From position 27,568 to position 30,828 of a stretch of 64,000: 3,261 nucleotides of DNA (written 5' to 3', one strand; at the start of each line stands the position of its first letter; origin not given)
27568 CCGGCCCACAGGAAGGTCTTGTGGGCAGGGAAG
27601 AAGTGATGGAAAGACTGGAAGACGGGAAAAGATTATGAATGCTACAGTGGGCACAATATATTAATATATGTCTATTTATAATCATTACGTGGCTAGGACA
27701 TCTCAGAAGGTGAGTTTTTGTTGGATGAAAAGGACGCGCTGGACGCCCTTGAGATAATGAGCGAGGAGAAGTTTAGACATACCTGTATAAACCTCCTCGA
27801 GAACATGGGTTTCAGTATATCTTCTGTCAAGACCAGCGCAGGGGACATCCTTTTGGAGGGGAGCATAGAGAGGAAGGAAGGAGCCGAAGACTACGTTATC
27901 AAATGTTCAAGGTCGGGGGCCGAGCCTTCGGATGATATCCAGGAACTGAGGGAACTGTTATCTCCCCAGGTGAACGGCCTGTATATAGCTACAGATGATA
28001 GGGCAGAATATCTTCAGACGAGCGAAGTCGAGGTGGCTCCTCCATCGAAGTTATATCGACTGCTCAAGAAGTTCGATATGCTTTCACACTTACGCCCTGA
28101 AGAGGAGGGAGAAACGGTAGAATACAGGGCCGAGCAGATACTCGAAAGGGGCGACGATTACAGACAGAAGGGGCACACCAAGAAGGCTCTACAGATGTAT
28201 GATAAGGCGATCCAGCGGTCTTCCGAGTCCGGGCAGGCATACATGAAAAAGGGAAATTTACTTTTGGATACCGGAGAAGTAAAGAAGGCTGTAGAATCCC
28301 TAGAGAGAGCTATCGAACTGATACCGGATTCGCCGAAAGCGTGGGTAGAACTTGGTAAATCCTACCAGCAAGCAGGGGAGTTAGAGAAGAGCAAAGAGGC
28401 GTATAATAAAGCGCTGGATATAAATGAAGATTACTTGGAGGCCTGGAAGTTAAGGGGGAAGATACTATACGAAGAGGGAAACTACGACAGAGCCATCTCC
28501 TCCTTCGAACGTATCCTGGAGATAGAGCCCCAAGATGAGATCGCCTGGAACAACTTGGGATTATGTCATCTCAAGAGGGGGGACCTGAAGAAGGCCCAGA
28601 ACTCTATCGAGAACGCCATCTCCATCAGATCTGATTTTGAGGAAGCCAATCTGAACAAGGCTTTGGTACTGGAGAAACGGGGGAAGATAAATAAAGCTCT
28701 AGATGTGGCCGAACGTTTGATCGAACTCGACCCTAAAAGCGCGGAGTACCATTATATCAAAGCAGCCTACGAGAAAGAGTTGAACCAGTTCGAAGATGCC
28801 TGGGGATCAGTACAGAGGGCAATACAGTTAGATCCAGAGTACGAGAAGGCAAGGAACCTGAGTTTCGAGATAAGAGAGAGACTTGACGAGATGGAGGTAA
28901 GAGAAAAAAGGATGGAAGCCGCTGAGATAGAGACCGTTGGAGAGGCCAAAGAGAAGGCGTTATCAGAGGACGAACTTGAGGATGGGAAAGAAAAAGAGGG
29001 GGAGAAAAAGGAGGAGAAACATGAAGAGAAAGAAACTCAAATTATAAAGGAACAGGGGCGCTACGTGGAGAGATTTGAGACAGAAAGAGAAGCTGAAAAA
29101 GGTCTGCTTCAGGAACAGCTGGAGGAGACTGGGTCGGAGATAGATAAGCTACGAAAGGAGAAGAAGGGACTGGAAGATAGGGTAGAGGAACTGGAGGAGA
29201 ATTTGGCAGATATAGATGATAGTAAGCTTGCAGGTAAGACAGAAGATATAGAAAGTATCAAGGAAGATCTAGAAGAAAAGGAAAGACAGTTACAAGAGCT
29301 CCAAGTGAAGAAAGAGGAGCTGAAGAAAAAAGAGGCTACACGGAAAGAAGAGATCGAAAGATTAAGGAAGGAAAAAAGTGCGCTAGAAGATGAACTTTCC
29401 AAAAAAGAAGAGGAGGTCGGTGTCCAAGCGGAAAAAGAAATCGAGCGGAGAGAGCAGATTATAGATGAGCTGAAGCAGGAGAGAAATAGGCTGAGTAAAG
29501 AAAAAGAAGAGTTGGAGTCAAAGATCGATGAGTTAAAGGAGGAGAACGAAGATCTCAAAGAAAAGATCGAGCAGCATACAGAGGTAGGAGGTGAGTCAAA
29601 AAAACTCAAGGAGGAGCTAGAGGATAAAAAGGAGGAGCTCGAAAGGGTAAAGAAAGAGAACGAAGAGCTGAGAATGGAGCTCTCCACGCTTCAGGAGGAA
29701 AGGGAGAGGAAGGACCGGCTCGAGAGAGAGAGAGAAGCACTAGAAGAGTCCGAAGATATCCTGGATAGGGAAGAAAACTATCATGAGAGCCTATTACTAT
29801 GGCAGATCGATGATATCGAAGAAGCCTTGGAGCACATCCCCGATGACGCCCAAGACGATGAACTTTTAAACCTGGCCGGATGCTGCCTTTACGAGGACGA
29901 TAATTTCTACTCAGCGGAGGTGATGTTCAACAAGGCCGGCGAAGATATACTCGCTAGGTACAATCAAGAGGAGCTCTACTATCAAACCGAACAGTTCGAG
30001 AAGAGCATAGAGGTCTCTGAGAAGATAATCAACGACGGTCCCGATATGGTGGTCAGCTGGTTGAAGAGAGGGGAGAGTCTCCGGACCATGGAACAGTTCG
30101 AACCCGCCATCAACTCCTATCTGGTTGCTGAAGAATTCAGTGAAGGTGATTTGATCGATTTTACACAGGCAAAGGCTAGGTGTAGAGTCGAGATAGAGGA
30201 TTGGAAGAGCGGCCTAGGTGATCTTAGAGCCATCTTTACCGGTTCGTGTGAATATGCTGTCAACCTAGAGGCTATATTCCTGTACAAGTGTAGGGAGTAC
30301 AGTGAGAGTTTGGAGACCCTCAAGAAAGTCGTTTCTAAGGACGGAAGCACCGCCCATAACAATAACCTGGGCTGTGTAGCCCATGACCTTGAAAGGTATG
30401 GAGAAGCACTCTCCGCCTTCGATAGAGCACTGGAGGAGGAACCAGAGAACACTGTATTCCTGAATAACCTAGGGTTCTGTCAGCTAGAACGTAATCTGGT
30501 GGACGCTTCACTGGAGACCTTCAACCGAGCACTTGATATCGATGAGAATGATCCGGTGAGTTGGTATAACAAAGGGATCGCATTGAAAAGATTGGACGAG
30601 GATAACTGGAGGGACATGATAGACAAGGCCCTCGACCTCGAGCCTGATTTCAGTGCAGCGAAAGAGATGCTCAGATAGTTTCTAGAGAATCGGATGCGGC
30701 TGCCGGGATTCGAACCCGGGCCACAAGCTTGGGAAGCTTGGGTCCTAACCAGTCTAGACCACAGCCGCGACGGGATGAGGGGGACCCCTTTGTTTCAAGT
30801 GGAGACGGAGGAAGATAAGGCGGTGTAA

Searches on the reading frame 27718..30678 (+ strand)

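Call 31: search_protein_families(library=pfam, proteins=[window:27718-30678:+], max_evalue=0.001)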
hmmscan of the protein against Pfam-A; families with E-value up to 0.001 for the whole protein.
window:27718-30678:+ (986 aa): 24 families
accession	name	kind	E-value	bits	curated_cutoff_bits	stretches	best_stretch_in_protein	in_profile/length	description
PF00515.34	TPR_1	-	1.5e-50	167.5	27.8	5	206-239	1-34/34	Tetratricopeptide repeat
PF07719.23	TPR_2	-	6.9e-50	163.5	27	4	241-273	2-34/34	Tetratricopeptide repeat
PF13414.12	TPR_11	-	2.5e-38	129.9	26.8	2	179-220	1-42/42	TPR repeat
PF13181.12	TPR_8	-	3.8e-38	126.8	25.7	2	207-238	2-33/34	Tetratricopeptide repeat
PF13432.12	TPR_16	-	1.1e-37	128.4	32.7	4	211-273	2-64/65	Tetratricopeptide repeat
PF14559.12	TPR_19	-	6.6e-35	119.7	25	5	891-946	4-59/68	Tetratricopeptide repeat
PF13431.12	TPR_17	-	4.5e-33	111.2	24.4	1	263-294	2-33/34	Tetratricopeptide repeat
PF13428.12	TPR_14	-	3.1e-30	102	23.5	3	241-281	2-42/44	Tetratricopeptide repeat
PF13424.12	TPR_12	-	1.3e-27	96.2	30.1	3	207-269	4-74/77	Tetratricopeptide repeat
PF13371.12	TPR_9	-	2e-21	76.2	35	1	249-310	4-65/73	Tetratricopeptide repeat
PF13174.12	TPR_6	-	4.1e-18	65.2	26.3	0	309-341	1-33/33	Tetratricopeptide repeat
PF12895.13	ANAPC3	-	5.5e-18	65.5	27.2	1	151-228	2-78/82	Anaphase-promoting complex, cyclosome, subunit 3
PF23914.1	TPR_CcmH_CycH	-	6.2e-18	65.6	42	2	166-273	44-154/158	Cytochrome c-type biogenesis protein H TPR domain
PF13176.12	TPR_7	-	2.9e-16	58.5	27.9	0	247-274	6-33/36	Tetratricopeptide repeat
PF13374.12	TPR_10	-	6.7e-08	32.7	27.5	0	882-906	6-30/42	Tetratricopeptide repeat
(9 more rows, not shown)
